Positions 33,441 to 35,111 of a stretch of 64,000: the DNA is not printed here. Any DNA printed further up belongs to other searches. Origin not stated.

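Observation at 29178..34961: Complete di-N-acetylbacillosamine-type (PglF-E-D-C) module followed by a Wzy_C/O-antigen-ligase-family protein: candidate protein O-glycosylation or S-layer glycan pathway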

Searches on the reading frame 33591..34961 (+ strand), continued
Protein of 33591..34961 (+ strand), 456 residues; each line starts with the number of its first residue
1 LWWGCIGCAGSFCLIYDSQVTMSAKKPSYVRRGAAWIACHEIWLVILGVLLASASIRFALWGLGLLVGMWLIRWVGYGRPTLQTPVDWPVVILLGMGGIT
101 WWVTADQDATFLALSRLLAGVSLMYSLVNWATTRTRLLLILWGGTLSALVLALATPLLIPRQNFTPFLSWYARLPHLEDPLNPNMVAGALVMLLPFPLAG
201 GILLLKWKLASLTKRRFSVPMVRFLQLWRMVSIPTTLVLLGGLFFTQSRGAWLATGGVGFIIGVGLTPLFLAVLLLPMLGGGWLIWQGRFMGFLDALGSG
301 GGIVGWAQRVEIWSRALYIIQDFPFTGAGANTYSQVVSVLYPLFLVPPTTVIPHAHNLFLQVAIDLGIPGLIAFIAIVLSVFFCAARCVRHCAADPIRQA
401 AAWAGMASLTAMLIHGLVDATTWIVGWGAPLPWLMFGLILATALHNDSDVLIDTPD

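Call 41: fold_search(model_id=the predicted structure, library=pdb)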
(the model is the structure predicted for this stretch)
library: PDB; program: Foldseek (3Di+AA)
matches with E <= 10: 245; with E <= 0.001: 1
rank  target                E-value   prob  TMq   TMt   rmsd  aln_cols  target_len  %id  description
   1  7tpg_B                2.4e-08  1.00  0.52  0.56   8.2       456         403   18  Single-Particle Cryo-EM Structure of the WaaL O-antigen ligase in its ligand bound state (released 2022-04-06)
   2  8tj3_B                2.3e-03  1.00  0.39  0.46   9.0       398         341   15  Structural basis of peptidoglycan synthesis by E. coli RodA-PBP2 complex (released 2023-08-30)
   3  8bh1_A                6.1e-03  1.00  0.44  0.52   8.4       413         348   17  Core divisome complex FtsWIQBL from Pseudomonas aeruginosa (released 2023-04-19)
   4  8qai_A                8.1e-01  0.15  0.18  0.20  19.9       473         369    8  X-ray crystal structure of a de novo designed single-chain parallel coiled-coil alpha-helical barrel with 7 inner heli (released 2024-07-03)
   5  8i5b_A                1.6e+00  0.08  0.17  0.08  28.6       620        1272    9  Structure of human Nav1.7 in complex with bupivacaine (released 2023-06-14)
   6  3owa_C                1.7e+00  0.07  0.14  0.11  21.7       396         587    9  Crystal Structure of Acyl-CoA Dehydrogenase complexed with FAD from Bacillus anthracis (released 2010-10-13)
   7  7mxo_A                1.8e+00  0.13  0.16  0.10  19.6       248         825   14  CryoEM structure of human NKCC1 (released 2022-09-28)
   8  9kbe                  2.0e+00  0.04  0.13  0.09  25.1       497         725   12  Crystal structure of mycolic acid transporter MmpL3 from Mycobacterium smegmatis complexed with indolcarboxamide (released 2025-11-05)
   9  6afv_A                2.0e+00  0.03  0.12  0.09  25.6       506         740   15  Proton pyrophosphatase-L555K mutant (released 2019-04-10)
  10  7p2l                  2.1e+00  0.06  0.14  0.15  22.3       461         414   12  thermostabilised 7TM domain of human mGlu5 receptor bound to photoswitchable ligand alloswitch-1 (released 2021-09-08)
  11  8qsr_A                2.1e+00  0.04  0.12  0.13  26.2       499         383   12  Cryo-EM structure of the glucose-specific PTS transporter IICB from E. coli in the inward-facing conformation (released 2024-09-25)
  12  4p3j_A                2.1e+00  0.03  0.11  0.11  25.5       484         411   12  Apo inward-facing state of the glutamate transporter homologue GltPh in alkali-free conditions (released 2014-06-04)
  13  3owa_D                2.2e+00  0.06  0.13  0.11  21.8       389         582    9  Crystal Structure of Acyl-CoA Dehydrogenase complexed with FAD from Bacillus anthracis (released 2010-10-13)
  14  3owa_A                2.2e+00  0.05  0.12  0.10  21.0       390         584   10  Crystal Structure of Acyl-CoA Dehydrogenase complexed with FAD from Bacillus anthracis (released 2010-10-13)
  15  7qkr                  2.2e+00  0.05  0.11  0.05  29.2       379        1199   13  Cryo-EM structure of ABC transporter STE6-2p from Pichia pastoris with Verapamil at 3.2 A resolution (released 2022-10-26)
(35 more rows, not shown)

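Call 52: find_related_loci(query=A1, collection=genome_contigs, flank=10000)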
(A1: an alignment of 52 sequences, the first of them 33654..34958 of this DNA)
Query A1 (435 aa) in genome_contigs; peptide patterns used: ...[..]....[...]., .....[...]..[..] (x = any residue, [..] = any of these).
599 stretches matched a pattern (row limit reached: there are more); 543 encode a relative of the query (tblastn E <= 1e-3); the best 80 are kept; 79 distinct loci.
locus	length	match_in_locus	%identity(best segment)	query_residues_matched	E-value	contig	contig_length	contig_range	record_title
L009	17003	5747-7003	67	9-427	1e-168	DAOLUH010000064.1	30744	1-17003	MAG TPA_asm: Anaerolineae bacterium isolate AMR_MDS_4610 NODE_1587_length_30744_cov_21.120923, whole genome shotgun sequ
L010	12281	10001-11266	68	13-435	2e-165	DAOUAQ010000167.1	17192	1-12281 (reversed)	MAG TPA_asm: Anaerolineae bacterium isolate H66_674 k113_556205, whole genome shotgun sequence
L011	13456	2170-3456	59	1-434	2e-140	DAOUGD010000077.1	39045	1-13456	MAG TPA_asm: Anaerolineae bacterium isolate R24_97 k131_748022, whole genome shotgun sequence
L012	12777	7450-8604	49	14-420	4e-102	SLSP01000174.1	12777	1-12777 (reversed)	MAG: Thermoflexales bacterium isolate CSSed165cm_611 CSSed16-5cm-16480, whole genome shotgun sequence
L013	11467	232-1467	47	14-420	1e-99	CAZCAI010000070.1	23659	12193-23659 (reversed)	MAG TPA_asm: uncultured Anaerolineales bacterium isolate SRP332253_co1_146 genome assembly, contig: NODE_3303_length_236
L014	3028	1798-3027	48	15-419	9e-91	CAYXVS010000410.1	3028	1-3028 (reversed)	MAG TPA_asm: uncultured Anaerolineales bacterium isolate binchicken_co8_377 genome assembly, contig: NODE_66782_length_3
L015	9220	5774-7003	47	15-419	8e-89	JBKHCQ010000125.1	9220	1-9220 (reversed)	MAG: Anaerolineales bacterium isolate D1M03_10 NODE_4420_length_9220_cov_12.441899, whole genome shotgun sequence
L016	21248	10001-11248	41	13-419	2e-83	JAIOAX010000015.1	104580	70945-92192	MAG: Chloroflexota bacterium isolate S1bins75 c_000000000015, whole genome shotgun sequence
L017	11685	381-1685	40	10-428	7e-77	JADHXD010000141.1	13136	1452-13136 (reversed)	MAG: Anaerolineae bacterium isolate BS750m-G44 BS-750m-C8291, whole genome shotgun sequence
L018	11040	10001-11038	45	13-352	7e-72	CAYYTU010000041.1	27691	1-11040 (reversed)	MAG TPA_asm: uncultured Anaerolineales bacterium isolate binchicken_co17_286 genome assembly, contig: NODE_4637_length_2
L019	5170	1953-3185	38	1-420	9e-65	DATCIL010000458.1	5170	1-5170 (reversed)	MAG TPA_asm: Anaerolineales bacterium isolate SMAG_U7858 k141_2748631, whole genome shotgun sequence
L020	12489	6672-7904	40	5-427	9e-61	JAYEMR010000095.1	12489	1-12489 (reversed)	MAG: Chloroflexota bacterium isolate MAG076 MAG076_95, whole genome shotgun sequence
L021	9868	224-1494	42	13-428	2e-58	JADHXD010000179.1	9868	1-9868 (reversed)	MAG: Anaerolineae bacterium isolate BS750m-G44 BS-750m-C13080, whole genome shotgun sequence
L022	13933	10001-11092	38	34-402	3e-57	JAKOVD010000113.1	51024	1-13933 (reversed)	MAG: Chloroflexota bacterium isolate JPNG_maxbin.037 k201_239014, whole genome shotgun sequence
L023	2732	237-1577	34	2-427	6e-56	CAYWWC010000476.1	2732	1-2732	MAG TPA_asm: uncultured Anaerolineae bacterium isolate SRP077602_co7_465 genome assembly, contig: NODE_130998_length_273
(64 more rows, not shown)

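Call 55: search_protein_families(library=pfam, proteins=[L016:19-951:+, L016:955-2139:+, L016:2205-2987:+, L016:3051-4616:+, L016:4707-5960:+, L016:6079-7092:+, L016:7086-7598:+, L016:7607-8722:+, L016:8735-9952:+, L016:11587-13317:+], max_evalue=0.00001)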
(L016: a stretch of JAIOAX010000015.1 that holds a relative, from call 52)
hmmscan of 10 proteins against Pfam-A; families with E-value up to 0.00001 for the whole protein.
L016:19-951:+ (310 aa): 2 families
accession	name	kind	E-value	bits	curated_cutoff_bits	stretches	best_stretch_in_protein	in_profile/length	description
PF02350.25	Epimerase_2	-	1.8e-83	280.7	30.6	1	1-304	24-346/347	UDP-N-acetylglucosamine 2-epimerase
PF13579.12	Glyco_trans_4_4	-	7.3e-06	26.8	29.7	0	12-124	39-154/158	Glycosyl transferase 4-like domain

L016:955-2139:+ (394 aa): 5 families
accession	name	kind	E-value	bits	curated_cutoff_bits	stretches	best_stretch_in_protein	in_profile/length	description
PF00534.26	Glycos_transf_1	-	5.2e-19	68.9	26.4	1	208-367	13-169/172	Glycosyl transferases group 1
PF13692.12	Glyco_trans_1_4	-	2.8e-16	60.5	27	1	211-356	2-142/142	Glycosyl transferases group 1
PF13579.12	Glyco_trans_4_4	-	6.1e-16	59.6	29.7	1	19-191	5-158/158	Glycosyl transferase 4-like domain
PF13439.12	Glyco_transf_4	-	1.4e-13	51.7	28.5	1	21-190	8-164/170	Glycosyltransferase Family 4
PF13524.12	Glyco_trans_1_2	-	1e-06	29.2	25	1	238-369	11-127/144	Glycosyl transferase-like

L016:2205-2987:+ (260 aa): 1 family
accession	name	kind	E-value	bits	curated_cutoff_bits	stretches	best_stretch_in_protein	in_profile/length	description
PF00984.24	UDPG_MGDP_dh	-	2.6e-08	34.3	25.4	1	152-222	3-74/94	UDP-glucose/GDP-mannose dehydrogenase family, central domain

L016:3051-4616:+ (521 aa): 2 families
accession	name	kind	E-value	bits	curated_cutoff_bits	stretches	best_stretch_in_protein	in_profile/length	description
PF02397.22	Bac_transf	-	4.3e-70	235.3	27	1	317-515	1-178/179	Bacterial sugar transferase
PF13727.12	CoA_binding_3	-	3.1e-22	79.9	25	1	105-281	3-175/175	CoA-binding domain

L016:4707-5960:+ (417 aa): 0 families

L016:6079-7092:+ (337 aa): 3 families
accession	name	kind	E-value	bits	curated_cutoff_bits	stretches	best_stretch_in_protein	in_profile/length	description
PF01408.29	GFO_IDH_MocA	-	2.3e-25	90.1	24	1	2-120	1-120/120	Oxidoreductase family, NAD-binding Rossmann fold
PF22725.1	GFO_IDH_MocA_C3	-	2.8e-16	60.1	27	1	129-239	2-123/124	GFO/IDH/MocA C-terminal domain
PF02894.22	GFO_IDH_MocA_C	-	2.2e-07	31.3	22.9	1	132-326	1-210/218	Oxidoreductase family, C-terminal alpha/beta domain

L016:7086-7598:+ (170 aa): 3 families
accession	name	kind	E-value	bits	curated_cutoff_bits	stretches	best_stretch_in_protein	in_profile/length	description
PF00132.30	Hexapep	-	5e-26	89.7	27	2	106-140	2-36/36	Bacterial transferase hexapeptide (six repeats)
PF14602.12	Hexapep_2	-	1.1e-10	41.5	27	1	113-140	9-34/34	Hexapeptide repeat of succinyl-transferase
PF25084.1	LbH_EIF2B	-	3.8e-08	33.7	54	0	9-81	18-94/105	EIF2B subunit epsilon LbH domain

L016:7607-8722:+ (371 aa): 4 families
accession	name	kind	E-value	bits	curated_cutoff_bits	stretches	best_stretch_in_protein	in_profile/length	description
PF01041.23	DegT_DnrJ_EryC1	-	1.9e-132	442.3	19.8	1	17-364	4-360/360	DegT/DnrJ/EryC1/StrS aminotransferase family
PF00155.27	Aminotran_1_2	-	9.2e-09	35.4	19.7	1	39-216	44-248/361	Aminotransferase class I and II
PF01212.27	Beta_elim_lyase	-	1e-07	32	27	1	37-217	32-228/288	Beta-eliminating lyase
PF01053.26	Cys_Met_Meta_PP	-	8.3e-06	25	27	0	37-164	52-179/381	Cys/Met metabolism PLP-dependent enzyme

L016:8735-9952:+ (405 aa): 1 family
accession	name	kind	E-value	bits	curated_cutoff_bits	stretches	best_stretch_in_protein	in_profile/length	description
PF14907.12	NTP_transf_5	-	1.8e-52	178.8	31.2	1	36-290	2-246/249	Uncharacterised nucleotidyltransferase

L016:11587-13317:+ (576 aa): 6 families
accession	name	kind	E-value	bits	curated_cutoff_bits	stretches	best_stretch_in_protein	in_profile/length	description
PF02706.20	Wzz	-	1.9e-16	60.5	25.5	1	3-93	1-90/91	Chain length determinant protein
PF13614.12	AAA_31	-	5.8e-10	39.8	27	1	350-496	14-164/177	AAA domain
PF10609.15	ParA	-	4.5e-09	36.5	27.1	1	347-509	13-173/246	NUBPL iron-transfer P-loop NTPase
PF01656.29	CbiA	-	1.2e-07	32.1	25.4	1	343-512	4-84/125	CobQ/CobB/MinD/ParA nucleotide binding domain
PF09140.17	MipZ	-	1.8e-06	27.9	20.7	0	349-457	12-108/262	ATPase MipZ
PF13807.11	GNVR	-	8.9e-06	26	27.7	0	227-269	40-82/82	G-rich domain on putative tyrosine kinase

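Call 61: find_homologous_proteins(query=L001:100-1116:+, max_evalue=1e-100)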
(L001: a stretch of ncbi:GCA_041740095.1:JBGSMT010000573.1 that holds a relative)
Query L001:100-1116:+ (339 aa): 7995 proteins with E <= 1e-100 among 8000 candidates; the best 120 are listed.
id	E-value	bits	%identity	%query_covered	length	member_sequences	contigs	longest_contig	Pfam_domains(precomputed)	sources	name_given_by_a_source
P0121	3.7e-221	751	100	100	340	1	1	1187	PF08659.17,PF04321.24,PF16363.12,PF02719.22,PF05368.20,PF01073.26,PF07993.19,PF13460.13,PF08485.17,PF01370.28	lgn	-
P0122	3.7e-221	751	100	100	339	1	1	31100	PF08659.17,PF04321.24,PF16363.12,PF02719.22,PF05368.20,PF01073.26,PF07993.19,PF13460.13,PF08485.17,PF01370.28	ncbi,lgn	-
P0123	1.0e-192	657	89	99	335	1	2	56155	PF04321.24,PF16363.12,PF02719.22,PF05368.20,PF01073.26,PF07993.19,PF13460.13,PF08485.17,PF01370.28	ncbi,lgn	-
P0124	5.8e-192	655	87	99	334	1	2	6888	PF08659.17,PF04321.24,PF16363.12,PF02719.22,PF05368.20,PF01073.26,PF07993.19,PF13460.13,PF08485.17,PF01370.28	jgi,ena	-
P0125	1.7e-189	647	87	98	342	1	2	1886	PF04321.24,PF16363.12,PF02719.22,PF05368.20,PF01073.26,PF07993.19,PF13460.13,PF08485.17,PF01370.28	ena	-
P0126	6.1e-189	645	87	98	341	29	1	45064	PF04321.24,PF16363.12,PF02719.22,PF05368.20,PF01073.26,PF07993.19,PF13460.13,PF08485.17,PF01370.28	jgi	-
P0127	7.0e-189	645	87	98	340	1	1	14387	PF04321.24,PF16363.12,PF02719.22,PF05368.20,PF01073.26,PF07993.19,PF13460.13,PF08485.17,PF01370.28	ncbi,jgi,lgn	-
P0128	2.2e-188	643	86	99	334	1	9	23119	PF04321.24,PF16363.12,PF02719.22,PF05368.20,PF01073.26,PF07993.19,PF13460.13,PF08485.17,PF01370.28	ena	-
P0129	5.6e-188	642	87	99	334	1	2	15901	PF04321.24,PF16363.12,PF02719.22,PF05368.20,PF01073.26,PF07993.19,PF13460.13,PF08485.17,PF01370.28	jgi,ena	-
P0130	1.0e-187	641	86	98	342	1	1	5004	PF04321.24,PF16363.12,PF02719.22,PF05368.20,PF01073.26,PF07993.19,PF13460.13,PF08485.17,PF01370.28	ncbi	-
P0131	1.1e-187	641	86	98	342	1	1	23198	PF04321.24,PF16363.12,PF02719.22,PF05368.20,PF01073.26,PF07993.19,PF13460.13,PF08485.17,PF01370.28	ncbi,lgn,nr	ncbi:MAG: polysaccharide biosynthesis protein [Anaerolineae bacterium]|nr:polysaccharide biosynthesi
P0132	1.4e-187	640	86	98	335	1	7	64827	PF04321.24,PF16363.12,PF02719.22,PF05368.20,PF01073.26,PF07993.19,PF13460.13,PF08485.17,PF01370.28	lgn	-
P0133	2.0e-187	640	86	98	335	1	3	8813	PF04321.24,PF16363.12,PF02719.22,PF05368.20,PF01073.26,PF07993.19,PF13460.13,PF08485.17,PF01370.28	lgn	-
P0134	2.7e-187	640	86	99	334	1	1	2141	PF04321.24,PF16363.12,PF02719.22,PF05368.20,PF01073.26,PF07993.19,PF13460.13,PF08485.17,PF01370.28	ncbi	-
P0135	2.9e-187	639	85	99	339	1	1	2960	PF04321.24,PF16363.12,PF02719.22,PF05368.20,PF01073.26,PF07993.19,PF13460.13,PF08485.17,PF01370.28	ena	-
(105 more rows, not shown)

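Call 62: find_encoding_contigs(protein=P0122, flank=10000, max_places=1)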
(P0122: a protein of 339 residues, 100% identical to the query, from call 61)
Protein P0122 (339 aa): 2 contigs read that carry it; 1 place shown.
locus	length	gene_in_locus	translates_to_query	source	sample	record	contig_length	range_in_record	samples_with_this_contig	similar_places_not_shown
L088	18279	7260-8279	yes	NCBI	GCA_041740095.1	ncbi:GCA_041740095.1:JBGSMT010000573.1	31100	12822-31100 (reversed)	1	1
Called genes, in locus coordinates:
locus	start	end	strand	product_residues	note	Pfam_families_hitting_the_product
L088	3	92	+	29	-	?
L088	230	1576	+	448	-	-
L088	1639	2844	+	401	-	PF13692:Glyco_trans_1_4 (faint), PF26337:Gtf3_C (weak)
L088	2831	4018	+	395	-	PF13428:TPR_14 (faint), PF13424:TPR_12 (faint), PF13431:TPR_17 (faint), PF13432:TPR_16 (faint), PF00515:TPR_1 (faint), PF07719:TPR_2 (faint), PF13176:TPR_7 (faint), PF13181:TPR_8 (faint), +2 more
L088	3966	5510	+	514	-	PF04932:Wzy_C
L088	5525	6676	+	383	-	PF13439:Glyco_transf_4 (faint), PF00534:Glycos_transf_1, PF13692:Glyco_trans_1_4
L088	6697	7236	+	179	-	PF00132:Hexapep, PF14602:Hexapep_2 (weak)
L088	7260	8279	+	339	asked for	PF01073:3Beta_HSD, PF01370:Epimerase, PF02719:Polysacc_synt_2, PF04321:RmlD_sub_bind, PF05368:NmrA (weak), PF13460:NAD_binding_10, PF16363:GDP_Man_Dehyd, PF08485:Polysacc_syn_2C, +2 more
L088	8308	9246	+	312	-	PF01073:3Beta_HSD, PF01370:Epimerase, PF02719:Polysacc_synt_2, PF04321:RmlD_sub_bind, PF05368:NmrA (weak), PF13460:NAD_binding_10, PF16363:GDP_Man_Dehyd, PF07993:NAD_binding_4 (weak)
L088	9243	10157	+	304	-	PF01370:Epimerase, PF04321:RmlD_sub_bind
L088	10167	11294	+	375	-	PF02350:Epimerase_2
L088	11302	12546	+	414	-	PF13439:Glyco_transf_4, PF13579:Glyco_trans_4_4, PF00534:Glycos_transf_1, PF13692:Glyco_trans_1_4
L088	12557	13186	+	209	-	PF00583:Acetyltransf_1, PF13508:Acetyltransf_7, PF08445:FR47 (weak), PF13673:Acetyltransf_10 (weak)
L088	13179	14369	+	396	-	PF01041:DegT_DnrJ_EryC1, PF00155:Aminotran_1_2 (weak), PF01053:Cys_Met_Meta_PP (weak), PF01212:Beta_elim_lyase (weak)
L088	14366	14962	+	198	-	PF02397:Bac_transf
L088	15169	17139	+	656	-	PF13727:CoA_binding_3, PF01073:3Beta_HSD, PF01370:Epimerase, PF02719:Polysacc_synt_2, PF04321:RmlD_sub_bind, PF08659:KR (weak), PF13460:NAD_binding_10 (weak), PF16363:GDP_Man_Dehyd, +1 more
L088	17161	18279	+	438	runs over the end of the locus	PF04932:Wzy_C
